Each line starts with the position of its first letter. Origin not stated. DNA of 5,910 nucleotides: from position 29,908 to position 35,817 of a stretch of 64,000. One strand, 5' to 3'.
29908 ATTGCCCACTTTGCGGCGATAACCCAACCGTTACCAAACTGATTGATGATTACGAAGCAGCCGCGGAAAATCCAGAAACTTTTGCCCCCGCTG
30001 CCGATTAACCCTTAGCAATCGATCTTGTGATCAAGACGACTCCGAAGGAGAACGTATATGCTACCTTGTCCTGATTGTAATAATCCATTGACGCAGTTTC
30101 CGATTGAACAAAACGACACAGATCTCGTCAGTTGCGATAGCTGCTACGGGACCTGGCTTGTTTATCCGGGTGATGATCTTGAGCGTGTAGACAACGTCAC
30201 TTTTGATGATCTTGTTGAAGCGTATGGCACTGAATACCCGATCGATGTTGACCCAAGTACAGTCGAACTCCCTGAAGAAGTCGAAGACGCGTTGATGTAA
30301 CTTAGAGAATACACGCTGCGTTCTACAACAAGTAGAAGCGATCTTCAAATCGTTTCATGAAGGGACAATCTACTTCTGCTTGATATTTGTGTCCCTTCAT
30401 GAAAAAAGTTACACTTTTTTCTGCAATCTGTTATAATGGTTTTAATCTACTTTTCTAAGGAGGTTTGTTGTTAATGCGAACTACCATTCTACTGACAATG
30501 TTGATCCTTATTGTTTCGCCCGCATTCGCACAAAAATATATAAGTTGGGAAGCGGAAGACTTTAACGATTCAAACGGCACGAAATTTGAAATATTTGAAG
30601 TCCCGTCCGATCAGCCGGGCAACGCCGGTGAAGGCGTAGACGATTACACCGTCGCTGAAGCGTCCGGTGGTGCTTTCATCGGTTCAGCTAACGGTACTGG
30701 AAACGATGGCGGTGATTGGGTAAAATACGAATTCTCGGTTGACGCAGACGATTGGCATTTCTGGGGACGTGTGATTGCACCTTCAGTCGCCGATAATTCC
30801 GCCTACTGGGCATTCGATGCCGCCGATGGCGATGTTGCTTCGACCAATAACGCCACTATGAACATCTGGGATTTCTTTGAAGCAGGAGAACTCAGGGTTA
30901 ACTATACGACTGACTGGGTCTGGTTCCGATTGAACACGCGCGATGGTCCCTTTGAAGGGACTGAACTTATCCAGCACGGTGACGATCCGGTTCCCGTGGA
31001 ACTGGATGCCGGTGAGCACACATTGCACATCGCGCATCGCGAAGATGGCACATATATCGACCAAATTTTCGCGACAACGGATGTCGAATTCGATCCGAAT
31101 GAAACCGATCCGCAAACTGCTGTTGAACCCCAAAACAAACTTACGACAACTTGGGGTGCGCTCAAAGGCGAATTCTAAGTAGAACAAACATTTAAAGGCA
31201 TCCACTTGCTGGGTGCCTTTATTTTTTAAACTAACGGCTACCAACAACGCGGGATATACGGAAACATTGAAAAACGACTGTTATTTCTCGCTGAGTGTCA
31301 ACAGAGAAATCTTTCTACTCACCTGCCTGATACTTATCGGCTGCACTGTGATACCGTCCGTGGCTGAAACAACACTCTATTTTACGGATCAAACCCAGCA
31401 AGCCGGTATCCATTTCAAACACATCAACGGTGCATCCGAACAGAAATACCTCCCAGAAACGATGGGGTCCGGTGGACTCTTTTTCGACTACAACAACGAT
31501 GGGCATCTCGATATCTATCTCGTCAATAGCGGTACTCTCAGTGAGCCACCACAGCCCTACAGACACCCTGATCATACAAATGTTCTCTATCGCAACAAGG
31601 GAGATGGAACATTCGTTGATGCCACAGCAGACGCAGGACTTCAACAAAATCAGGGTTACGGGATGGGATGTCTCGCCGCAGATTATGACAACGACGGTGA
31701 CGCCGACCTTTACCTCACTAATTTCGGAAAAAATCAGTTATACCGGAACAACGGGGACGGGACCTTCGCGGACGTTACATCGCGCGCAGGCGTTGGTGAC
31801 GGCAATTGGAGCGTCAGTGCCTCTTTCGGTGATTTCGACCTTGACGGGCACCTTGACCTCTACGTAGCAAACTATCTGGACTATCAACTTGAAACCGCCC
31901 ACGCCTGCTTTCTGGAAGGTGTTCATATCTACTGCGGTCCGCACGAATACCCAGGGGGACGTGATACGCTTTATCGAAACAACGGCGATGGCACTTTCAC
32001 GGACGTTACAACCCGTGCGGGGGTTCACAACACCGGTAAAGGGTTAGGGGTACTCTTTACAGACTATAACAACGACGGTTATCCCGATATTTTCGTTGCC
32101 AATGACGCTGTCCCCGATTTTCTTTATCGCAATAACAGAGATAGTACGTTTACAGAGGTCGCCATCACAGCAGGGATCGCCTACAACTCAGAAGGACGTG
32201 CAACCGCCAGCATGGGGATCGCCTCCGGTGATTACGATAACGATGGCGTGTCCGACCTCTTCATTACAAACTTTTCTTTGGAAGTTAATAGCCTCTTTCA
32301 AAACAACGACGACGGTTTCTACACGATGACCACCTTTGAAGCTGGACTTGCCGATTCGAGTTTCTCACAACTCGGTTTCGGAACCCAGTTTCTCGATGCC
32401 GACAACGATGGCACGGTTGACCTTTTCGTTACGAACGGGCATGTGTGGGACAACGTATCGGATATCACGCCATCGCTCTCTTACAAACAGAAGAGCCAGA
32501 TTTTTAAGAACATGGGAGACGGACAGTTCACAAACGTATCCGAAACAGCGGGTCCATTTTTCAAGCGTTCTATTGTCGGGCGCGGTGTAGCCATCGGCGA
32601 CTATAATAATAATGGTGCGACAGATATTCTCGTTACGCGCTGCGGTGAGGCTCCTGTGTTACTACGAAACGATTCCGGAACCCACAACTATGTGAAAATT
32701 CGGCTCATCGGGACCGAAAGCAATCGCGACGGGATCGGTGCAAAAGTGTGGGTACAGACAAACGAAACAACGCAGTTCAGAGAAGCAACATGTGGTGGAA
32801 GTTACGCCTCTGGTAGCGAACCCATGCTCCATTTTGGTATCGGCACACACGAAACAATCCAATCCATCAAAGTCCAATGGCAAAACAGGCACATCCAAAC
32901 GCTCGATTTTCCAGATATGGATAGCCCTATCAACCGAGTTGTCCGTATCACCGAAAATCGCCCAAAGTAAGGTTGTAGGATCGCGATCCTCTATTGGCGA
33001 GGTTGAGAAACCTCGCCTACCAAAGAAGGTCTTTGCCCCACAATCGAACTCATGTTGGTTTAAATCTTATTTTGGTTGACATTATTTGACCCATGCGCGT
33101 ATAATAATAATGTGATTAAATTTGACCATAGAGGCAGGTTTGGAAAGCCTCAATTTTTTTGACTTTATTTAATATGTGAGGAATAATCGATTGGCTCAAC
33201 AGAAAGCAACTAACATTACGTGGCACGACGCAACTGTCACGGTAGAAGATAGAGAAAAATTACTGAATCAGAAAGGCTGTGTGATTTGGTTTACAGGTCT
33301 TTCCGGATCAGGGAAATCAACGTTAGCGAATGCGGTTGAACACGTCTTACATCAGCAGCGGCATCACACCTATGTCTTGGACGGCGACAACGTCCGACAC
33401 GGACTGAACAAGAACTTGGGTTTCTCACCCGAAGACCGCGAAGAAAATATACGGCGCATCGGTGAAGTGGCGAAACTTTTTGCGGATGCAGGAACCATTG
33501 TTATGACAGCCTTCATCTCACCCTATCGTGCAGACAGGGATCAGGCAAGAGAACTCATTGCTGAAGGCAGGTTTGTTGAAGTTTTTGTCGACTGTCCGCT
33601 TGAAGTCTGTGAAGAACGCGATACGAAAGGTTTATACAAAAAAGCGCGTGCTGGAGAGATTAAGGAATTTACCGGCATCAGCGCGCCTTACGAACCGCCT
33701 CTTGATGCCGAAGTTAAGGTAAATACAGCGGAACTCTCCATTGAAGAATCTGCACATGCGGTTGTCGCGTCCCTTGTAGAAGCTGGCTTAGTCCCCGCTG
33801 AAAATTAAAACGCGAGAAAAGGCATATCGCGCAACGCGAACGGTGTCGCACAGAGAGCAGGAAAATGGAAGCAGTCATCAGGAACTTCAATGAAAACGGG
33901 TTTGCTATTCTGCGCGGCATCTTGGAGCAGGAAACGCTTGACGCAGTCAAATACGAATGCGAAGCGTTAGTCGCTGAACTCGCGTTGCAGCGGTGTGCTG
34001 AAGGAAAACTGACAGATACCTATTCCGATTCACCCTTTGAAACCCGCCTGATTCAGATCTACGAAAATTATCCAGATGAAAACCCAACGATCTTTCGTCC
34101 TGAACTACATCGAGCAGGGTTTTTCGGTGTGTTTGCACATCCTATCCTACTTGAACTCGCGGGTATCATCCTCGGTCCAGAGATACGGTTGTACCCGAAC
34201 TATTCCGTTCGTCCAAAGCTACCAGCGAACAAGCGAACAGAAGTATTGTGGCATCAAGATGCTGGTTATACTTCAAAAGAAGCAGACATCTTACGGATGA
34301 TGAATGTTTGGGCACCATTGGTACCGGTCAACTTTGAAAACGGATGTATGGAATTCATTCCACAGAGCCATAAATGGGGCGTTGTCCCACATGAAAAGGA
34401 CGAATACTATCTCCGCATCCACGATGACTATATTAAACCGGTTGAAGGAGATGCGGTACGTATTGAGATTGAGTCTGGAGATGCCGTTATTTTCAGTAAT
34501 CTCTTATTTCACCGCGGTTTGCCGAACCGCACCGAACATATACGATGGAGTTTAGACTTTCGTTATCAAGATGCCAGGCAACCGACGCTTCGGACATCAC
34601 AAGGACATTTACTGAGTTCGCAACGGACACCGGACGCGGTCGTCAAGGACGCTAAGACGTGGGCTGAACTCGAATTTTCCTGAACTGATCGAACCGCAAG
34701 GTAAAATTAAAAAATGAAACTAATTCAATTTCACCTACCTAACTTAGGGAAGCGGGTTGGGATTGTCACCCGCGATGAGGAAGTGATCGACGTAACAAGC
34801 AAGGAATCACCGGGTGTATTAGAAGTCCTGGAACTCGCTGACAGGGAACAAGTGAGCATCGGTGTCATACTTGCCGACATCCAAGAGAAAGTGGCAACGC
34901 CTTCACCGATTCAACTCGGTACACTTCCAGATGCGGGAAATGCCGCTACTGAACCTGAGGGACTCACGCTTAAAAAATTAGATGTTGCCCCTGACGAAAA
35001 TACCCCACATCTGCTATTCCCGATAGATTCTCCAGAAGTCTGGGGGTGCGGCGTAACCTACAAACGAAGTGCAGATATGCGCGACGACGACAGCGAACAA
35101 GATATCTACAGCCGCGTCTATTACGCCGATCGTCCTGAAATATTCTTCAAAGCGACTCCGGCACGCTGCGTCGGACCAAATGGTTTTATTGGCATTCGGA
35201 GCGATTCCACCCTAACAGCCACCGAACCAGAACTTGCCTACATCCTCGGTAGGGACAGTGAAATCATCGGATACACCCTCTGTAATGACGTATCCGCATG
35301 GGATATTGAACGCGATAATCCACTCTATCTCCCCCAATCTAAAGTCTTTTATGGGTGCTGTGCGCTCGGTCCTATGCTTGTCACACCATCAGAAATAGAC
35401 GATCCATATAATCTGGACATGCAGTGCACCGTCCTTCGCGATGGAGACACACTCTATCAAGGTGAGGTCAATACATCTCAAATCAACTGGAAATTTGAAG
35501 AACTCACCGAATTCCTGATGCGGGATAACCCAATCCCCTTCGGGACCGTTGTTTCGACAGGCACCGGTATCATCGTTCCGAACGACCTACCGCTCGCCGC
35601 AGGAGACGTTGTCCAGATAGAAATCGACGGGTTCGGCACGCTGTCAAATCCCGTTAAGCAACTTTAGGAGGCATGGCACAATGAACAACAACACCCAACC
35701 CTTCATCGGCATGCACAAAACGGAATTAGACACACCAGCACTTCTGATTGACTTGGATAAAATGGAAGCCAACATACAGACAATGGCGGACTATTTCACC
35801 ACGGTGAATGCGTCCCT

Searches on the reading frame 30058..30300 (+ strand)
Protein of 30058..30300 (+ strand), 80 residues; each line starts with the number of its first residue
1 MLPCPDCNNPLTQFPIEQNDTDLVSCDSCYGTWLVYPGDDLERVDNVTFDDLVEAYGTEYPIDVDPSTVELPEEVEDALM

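Call 25: search_protein_families(library=pfam, proteins=[window:30058-30300:+])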
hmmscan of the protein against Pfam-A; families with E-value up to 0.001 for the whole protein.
window:30058-30300:+ (80 aa): 1 family
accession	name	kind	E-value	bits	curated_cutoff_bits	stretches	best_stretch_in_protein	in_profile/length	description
PF13453.11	Zn_ribbon_TFIIB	-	1.7e-06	27.7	22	1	4-36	2-31/41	Transcription factor zinc-finger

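Call 61: search_protein_families(library=ncbifam, proteins=[window:30058-30300:+], max_evalue=0.00001)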
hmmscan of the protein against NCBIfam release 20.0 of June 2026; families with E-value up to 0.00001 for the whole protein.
window:30058-30300:+ (80 aa): 0 families

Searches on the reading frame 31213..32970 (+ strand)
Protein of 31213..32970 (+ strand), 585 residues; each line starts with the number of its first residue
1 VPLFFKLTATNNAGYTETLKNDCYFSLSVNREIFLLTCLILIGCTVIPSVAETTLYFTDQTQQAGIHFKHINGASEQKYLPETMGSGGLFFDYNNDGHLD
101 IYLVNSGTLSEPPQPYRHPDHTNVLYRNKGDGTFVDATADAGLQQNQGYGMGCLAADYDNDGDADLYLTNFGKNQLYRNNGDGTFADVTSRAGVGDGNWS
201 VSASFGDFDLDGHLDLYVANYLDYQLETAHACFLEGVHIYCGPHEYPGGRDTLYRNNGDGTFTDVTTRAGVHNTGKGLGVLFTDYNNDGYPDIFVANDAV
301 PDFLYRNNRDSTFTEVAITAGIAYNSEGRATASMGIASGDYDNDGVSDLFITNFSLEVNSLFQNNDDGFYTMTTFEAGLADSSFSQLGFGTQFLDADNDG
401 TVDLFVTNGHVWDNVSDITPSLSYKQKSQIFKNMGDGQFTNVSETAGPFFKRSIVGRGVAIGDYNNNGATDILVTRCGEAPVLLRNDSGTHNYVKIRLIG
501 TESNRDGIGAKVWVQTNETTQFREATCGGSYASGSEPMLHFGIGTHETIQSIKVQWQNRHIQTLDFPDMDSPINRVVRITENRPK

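Call 25: search_protein_families(library=pfam, proteins=[window:31213-32970:+])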
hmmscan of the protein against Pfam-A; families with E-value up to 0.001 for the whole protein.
window:31213-32970:+ (585 aa): 3 families
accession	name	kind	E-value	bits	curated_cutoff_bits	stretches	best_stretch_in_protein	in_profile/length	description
PF13517.12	FG-GAP_3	-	1.5e-52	176.5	26.9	6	157-218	1-61/61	FG-GAP-like repeat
PF07593.17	UnbV_ASPIC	-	2.1e-17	63.2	23.4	1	507-569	1-63/68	ASPIC and UnbV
PF01839.29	FG-GAP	-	1.8e-14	53.7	22.1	0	279-300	4-25/37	FG-GAP repeat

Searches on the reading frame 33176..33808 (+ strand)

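Call 26: search_protein_families(library=pfam, proteins=[window:33176-33808:+])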
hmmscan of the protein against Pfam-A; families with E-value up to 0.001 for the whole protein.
window:33176-33808:+ (210 aa): 6 families
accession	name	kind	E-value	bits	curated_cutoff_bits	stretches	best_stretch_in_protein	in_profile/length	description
PF01583.26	APS_kinase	-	9e-75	250.3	21.1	1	33-183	1-152/152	Adenylylsulphate kinase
PF13671.12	AAA_33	-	7.6e-10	39.7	27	1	36-150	1-116/143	AAA domain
PF13238.12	AAA_18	-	1.2e-05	26.1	29.4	1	37-158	1-117/128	AAA domain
PF13555.12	AAA_29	-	3.6e-05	23.9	27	1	30-65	19-53/61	P-loop containing region of AAA domain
PF07931.18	CPT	-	0.00012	22.3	22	1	35-151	2-127/172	Chloramphenicol phosphotransferase-like protein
PF00005.33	ABC_tran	-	0.00021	22.4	25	1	32-91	9-71/137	ABC transporter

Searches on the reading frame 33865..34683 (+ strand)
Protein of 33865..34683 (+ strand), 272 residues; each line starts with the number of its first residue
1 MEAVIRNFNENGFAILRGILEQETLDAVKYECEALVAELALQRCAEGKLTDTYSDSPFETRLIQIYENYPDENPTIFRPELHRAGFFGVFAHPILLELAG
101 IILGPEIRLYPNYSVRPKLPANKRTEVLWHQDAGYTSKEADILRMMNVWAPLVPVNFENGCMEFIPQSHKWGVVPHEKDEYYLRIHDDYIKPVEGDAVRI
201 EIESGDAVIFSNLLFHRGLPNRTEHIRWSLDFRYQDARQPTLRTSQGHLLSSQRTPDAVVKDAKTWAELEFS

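Call 26: search_protein_families(library=pfam, proteins=[window:33865-34683:+])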
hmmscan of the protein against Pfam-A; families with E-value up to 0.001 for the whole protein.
window:33865-34683:+ (272 aa): 1 family
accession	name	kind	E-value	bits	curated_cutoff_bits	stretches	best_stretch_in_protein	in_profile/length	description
PF05721.19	PhyH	-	7.7e-28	98.7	22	1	8-227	1-211/213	Phytanoyl-CoA dioxygenase (PhyH)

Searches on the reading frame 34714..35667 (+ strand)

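Call 26: search_protein_families(library=pfam, proteins=[window:34714-35667:+])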
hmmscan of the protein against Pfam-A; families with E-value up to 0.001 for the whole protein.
window:34714-35667:+ (317 aa): 1 family
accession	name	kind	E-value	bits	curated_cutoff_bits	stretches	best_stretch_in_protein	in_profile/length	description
PF01557.24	FAA_hydrolase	-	3e-25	89.6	23.9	1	139-314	29-213/214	Fumarylacetoacetate (FAA) hydrolase C-terminal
